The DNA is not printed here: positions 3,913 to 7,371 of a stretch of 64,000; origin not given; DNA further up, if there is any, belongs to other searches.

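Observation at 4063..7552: Orphan two-gene module of a ~60-aa protein plus a 1052-aa acidic domain-less protein, bracketed by repeats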

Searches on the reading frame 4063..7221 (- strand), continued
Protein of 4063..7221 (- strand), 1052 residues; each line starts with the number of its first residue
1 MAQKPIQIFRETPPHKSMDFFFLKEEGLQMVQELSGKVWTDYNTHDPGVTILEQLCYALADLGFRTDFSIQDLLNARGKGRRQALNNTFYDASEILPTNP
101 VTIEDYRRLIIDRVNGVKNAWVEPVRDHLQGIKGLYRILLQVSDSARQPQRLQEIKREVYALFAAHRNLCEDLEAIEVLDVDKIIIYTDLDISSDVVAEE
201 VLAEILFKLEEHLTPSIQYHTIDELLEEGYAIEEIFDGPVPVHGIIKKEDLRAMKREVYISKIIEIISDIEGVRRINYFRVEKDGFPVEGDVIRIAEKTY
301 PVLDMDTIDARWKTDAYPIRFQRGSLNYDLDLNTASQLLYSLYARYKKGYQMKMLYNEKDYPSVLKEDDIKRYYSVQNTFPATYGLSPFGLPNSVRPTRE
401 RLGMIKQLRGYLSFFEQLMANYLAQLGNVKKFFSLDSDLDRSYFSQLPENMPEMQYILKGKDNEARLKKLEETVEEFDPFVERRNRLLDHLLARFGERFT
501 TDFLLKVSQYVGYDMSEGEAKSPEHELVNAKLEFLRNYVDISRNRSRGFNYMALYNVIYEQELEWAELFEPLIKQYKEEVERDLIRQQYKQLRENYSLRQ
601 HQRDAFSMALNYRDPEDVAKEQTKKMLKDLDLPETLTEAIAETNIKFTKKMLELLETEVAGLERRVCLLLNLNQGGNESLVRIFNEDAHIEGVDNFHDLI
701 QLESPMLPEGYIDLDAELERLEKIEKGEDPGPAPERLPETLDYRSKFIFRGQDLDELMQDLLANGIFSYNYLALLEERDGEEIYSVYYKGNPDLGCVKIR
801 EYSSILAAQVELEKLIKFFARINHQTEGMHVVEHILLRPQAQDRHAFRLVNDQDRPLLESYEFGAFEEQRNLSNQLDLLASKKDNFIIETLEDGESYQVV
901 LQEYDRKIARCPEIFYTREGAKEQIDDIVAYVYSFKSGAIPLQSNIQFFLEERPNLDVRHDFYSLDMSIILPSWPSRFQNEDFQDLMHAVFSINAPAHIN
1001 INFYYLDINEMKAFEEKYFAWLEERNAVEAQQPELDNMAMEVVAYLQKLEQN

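Call 33: find_encoding_contigs(protein=P0063, flank=10000, max_places=1)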
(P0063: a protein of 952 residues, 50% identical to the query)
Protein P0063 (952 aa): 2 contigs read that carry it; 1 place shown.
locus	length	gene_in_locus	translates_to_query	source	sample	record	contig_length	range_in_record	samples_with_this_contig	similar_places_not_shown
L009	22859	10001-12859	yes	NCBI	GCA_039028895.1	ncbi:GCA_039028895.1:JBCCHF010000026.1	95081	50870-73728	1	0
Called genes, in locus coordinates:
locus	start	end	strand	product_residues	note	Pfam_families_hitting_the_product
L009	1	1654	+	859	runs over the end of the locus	PF06841:Phage_T4_gp19, PF17957:Big_7 (faint), PF06832:BiPBP_C (faint), PF08940:DUF1918 (faint), PF17996:CE2_N (faint), PF21226:MalQ_N (faint), PF13573:SprB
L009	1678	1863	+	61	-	PF19265:DUF5908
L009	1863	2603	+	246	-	PF19266:CIS_tube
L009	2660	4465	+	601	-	PF24032:YQBQ (faint), PF05954:Phage_GPD, PF04717:Phage_base_V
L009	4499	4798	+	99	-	PF05488:PAAR_motif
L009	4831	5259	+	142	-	PF04965:GPW_gp25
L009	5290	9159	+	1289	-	-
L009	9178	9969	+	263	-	-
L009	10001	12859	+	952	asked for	-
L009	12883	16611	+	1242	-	PF19268:CIS_TMP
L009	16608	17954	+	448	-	PF22977:WHD (faint), PF00004:AAA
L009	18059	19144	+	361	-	-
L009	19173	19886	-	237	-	-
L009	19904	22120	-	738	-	-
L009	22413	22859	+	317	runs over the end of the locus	-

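Call 34: find_encoding_contigs(protein=P0031, flank=10000, max_places=1)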
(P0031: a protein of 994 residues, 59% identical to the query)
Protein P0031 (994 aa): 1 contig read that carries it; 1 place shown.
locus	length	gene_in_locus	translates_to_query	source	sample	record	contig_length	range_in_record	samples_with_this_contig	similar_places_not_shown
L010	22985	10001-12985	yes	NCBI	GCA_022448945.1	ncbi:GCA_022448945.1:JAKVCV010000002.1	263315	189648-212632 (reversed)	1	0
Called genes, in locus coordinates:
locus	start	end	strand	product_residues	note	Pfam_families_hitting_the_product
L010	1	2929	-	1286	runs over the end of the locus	PF13688:Reprolysin_5 (weak), PF05572:Peptidase_M43 (faint), PF18911:PKD_4, PF00801:PKD, PF18911:PKD_4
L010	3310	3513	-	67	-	-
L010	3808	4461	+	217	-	PF18962:Por_Secre_tail (weak)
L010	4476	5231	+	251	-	PF01177:Asp_Glu_race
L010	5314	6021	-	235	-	-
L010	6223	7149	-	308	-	-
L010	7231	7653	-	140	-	-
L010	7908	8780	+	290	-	PF03755:YicC-like_N, PF08340:YicC-like_C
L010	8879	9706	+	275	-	PF00520:Ion_trans, PF07885:Ion_trans_2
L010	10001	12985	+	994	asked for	-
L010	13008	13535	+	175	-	PF00210:Ferritin, PF02915:Rubrerythrin (weak)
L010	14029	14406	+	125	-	PF11325:DUF3127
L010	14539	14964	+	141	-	PF00903:Glyoxalase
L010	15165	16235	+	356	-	-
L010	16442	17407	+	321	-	PF00685:Sulfotransfer_1, PF13469:Sulfotransfer_3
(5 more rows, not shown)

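Call 35: find_homologous_proteins(query=L009:5290-9159:+)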
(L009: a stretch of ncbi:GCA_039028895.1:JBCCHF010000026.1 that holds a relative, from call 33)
Query L009:5290-9159:+ (1289 aa): 97 proteins with E <= 0.001 among 8000 candidates.
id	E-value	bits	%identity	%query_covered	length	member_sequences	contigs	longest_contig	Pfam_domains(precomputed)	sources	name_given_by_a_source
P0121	0.0e+0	2948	100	100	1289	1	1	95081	-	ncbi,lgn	ncbi:MAG: baseplate J/gp47 family protein [Bacteroidota bacterium]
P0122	0.0e+0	1223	44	97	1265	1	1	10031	-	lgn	-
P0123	0.0e+0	1210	44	97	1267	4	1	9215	-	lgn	-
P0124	0.0e+0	1201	44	97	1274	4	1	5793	-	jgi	jgi:hypothetical protein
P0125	0.0e+0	1197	44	100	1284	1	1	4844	-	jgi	jgi:hypothetical protein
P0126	0.0e+0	1197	43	97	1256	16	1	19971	-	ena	-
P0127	0.0e+0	1183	43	96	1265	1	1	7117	-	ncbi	-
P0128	0.0e+0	1183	43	96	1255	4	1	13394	-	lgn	-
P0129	0.0e+0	1169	43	96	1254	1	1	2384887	-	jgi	jgi:hypothetical protein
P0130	0.0e+0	1165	43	98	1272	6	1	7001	-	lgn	-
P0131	0.0e+0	1163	43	96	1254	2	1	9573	-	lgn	-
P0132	0.0e+0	1150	42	97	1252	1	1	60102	-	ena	-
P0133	0.0e+0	1148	43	96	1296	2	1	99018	-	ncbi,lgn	-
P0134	0.0e+0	1142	42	97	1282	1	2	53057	-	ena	-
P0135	0.0e+0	1030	40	99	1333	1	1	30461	-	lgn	-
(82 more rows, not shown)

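Call 43: search_solved_structures(query=L009:9178-9966:+, max_evalue=1)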
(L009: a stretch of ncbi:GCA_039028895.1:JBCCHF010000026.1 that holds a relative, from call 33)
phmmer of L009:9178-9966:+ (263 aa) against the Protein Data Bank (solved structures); distinct sequences matched with E-value up to 1: 4.
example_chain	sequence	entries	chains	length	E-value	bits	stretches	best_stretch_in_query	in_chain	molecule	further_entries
8ond_A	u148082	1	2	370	0.00086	22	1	97-124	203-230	bd2133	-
7b5h_AE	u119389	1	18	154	0.017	17.7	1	3-40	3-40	All3316 protein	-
8ol4_A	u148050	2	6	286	0.05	16.2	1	84-130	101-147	Cell wall surface anchor family protein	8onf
8ojn_C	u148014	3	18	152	0.44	13.1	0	85-138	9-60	Cell wall surface anchor family protein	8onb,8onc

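Call 45: find_encoding_contigs(protein=P0129, flank=10000, max_places=1)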
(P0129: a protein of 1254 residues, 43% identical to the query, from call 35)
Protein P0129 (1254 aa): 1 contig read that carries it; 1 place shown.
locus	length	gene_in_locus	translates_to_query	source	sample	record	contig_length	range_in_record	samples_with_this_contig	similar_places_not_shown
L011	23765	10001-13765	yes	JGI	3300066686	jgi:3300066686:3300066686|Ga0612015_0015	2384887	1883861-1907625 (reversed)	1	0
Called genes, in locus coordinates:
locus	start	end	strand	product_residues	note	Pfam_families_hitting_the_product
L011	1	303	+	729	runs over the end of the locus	PF00704:Glyco_hydro_18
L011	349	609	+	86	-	-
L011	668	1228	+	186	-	PF14065:Pvc16_N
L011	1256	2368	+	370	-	PF11589:DUF3244 (weak)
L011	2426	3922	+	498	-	PF04984:Phage_sheath_1 (faint), PF17482:Phage_sheath_1C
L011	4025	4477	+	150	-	PF06841:Phage_T4_gp19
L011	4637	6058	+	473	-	PF06841:Phage_T4_gp19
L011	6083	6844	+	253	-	PF06841:Phage_T4_gp19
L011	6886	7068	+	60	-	-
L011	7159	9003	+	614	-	PF04717:Phage_base_V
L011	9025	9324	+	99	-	PF05488:PAAR_motif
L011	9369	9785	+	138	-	PF04965:GPW_gp25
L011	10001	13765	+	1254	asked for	-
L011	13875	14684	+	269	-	-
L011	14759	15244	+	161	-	PF12867:DinB_2 (weak), PF07606:DUF1569 (faint)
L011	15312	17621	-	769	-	PF13365:Trypsin_2, PF18962:Por_Secre_tail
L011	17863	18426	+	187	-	-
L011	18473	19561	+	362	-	PF13685:Fe-ADH_2 (faint), PF01761:DHQ_synthase, PF24621:DHQS_C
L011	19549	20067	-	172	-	PF05163:DinB (weak), PF12867:DinB_2 (weak)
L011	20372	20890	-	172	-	PF04264:YceI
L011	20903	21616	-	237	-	-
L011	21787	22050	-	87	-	-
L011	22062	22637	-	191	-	PF04542:Sigma70_r2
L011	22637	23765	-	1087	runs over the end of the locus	-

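Call 46: find_encoding_contigs(protein=P0132, flank=10000, max_places=1)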
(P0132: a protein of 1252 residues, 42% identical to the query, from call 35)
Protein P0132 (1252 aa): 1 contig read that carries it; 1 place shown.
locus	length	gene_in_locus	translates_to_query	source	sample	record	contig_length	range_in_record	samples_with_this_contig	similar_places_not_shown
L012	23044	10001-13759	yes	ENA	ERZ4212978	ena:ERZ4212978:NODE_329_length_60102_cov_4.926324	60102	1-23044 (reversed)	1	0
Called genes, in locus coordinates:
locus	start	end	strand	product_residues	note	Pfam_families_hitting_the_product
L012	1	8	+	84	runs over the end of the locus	-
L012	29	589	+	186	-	PF14065:Pvc16_N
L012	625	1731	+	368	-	-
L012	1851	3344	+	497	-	PF17482:Phage_sheath_1C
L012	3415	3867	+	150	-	PF06841:Phage_T4_gp19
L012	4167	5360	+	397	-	PF18962:Por_Secre_tail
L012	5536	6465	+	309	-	PF06841:Phage_T4_gp19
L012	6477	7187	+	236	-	PF06841:Phage_T4_gp19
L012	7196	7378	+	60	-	PF19265:DUF5908 (weak)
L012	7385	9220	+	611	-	PF05954:Phage_GPD (faint), PF04717:Phage_base_V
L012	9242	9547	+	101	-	PF05488:PAAR_motif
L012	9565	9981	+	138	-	PF04965:GPW_gp25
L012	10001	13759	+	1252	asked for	-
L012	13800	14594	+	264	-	-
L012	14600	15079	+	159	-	-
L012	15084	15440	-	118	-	-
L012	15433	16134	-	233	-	-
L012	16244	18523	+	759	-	PF00580:UvrD-helicase, PF13245:AAA_19, PF13604:AAA_30 (faint), PF01443:Viral_helicase1 (faint), PF13087:AAA_12 (faint), PF13361:UvrD_C, PF13538:UvrD_C_2 (faint), PF21196:PcrA_UvrD_tudor (weak)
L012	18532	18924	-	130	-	-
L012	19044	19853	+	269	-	-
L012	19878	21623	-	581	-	PF23357:DUF7088, PF09822:ABC_transp_aux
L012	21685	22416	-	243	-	PF12679:ABC2_membrane_2, PF12730:ABC2_membrane_4 (weak), PF13346:ABC2_membrane_5 (weak), PF12698:ABC2_membrane_3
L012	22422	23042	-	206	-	?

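Call 85: predict_structure(alignment_id=A3)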
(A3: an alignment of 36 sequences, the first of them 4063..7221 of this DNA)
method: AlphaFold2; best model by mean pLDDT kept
length: 1052 residues; sequences in the alignment: 36
mean_pLDDT: 83.8   pTM: 0.77
mean pLDDT of the five models: 83.8, 82.7, 82.4, 80.7, 78.7
residues with pLDDT >= 90: 380; 70-90: 543; 50-70: 98; < 50: 31
segments of 3 or more residues with pLDDT < 50: 1-9, 79-82, 351-356, 514-520
pLDDT, mean of each block of 10 residues (from residue 1): 46 70 78 57 56 70 63 61 58 84 93 91 89 92 87 92 93 93 93 92 93 86 88 88 87 91 94 91 91 92 88 87 88 90 69 47 72 83 81 79 86 85 81 79 84 78 85 82 82 78 67 46 79 89 88 89 91 88 89 89 82 81 91 91 94 88 91 83 71 76 86 80 75 69 89 88 89 84 89 87 91 89 89 92 88 90 88 90 91 87 89 91 92 84 89 72 91 92 92 90 95 93 83 88 93 83
secondary structure, 60 per line:
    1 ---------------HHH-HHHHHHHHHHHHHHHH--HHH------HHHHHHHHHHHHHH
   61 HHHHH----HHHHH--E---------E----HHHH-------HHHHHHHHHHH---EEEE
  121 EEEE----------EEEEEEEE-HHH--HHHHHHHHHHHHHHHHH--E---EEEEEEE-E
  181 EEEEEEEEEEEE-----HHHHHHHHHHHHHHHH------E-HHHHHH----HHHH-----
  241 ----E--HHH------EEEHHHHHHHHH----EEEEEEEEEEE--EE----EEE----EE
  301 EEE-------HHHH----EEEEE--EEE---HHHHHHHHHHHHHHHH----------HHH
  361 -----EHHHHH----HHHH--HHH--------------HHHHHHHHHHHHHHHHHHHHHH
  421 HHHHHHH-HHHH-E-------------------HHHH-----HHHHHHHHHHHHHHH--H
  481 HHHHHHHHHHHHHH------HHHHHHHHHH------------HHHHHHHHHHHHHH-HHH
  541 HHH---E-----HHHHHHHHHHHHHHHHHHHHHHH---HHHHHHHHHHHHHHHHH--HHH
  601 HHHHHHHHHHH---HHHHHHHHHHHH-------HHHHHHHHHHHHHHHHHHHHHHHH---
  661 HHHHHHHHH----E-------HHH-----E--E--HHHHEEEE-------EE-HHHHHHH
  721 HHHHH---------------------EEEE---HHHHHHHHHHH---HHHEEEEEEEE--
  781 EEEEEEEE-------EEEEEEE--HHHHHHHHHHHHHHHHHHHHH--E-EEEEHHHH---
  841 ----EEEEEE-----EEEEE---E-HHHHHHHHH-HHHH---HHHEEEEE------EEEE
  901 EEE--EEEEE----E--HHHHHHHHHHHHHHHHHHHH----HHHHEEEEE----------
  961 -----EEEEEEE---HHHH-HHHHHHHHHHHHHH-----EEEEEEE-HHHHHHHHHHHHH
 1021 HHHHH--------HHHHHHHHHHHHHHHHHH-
elements in order (helices of 4 or more, strands of 3 or more residues): H20-35 H47-65 H70-74 H92-95 H103-113 E117-124 E135-142 H149-165 E172-178 E180-192 H198-213 H222-227 H232-235 E257-259 H260-268 E273-283 E292-294 E299-303 H311-314 E319-323 E326-328 H332-347 H367-371 H376-379 H399-427 H429-432 H454-457 H463-477 H480-494 H501-510 H523-536 H538-543 H553-575 H579-595 H598-611 H615-626 H634-657 H661-669 H696-699 E700-703 H714-725 E747-750 H754-764 E771-778 E781-788 E796-802 H805-825 E830-833 H834-837 E845-850 E856-860 H866-874 H876-879 E886-890 E897-903 E906-910 H918-937 H942-945 E946-950 E966-972 H976-979 H981-994 E1000-1006 H1008-1025 H1034-1051
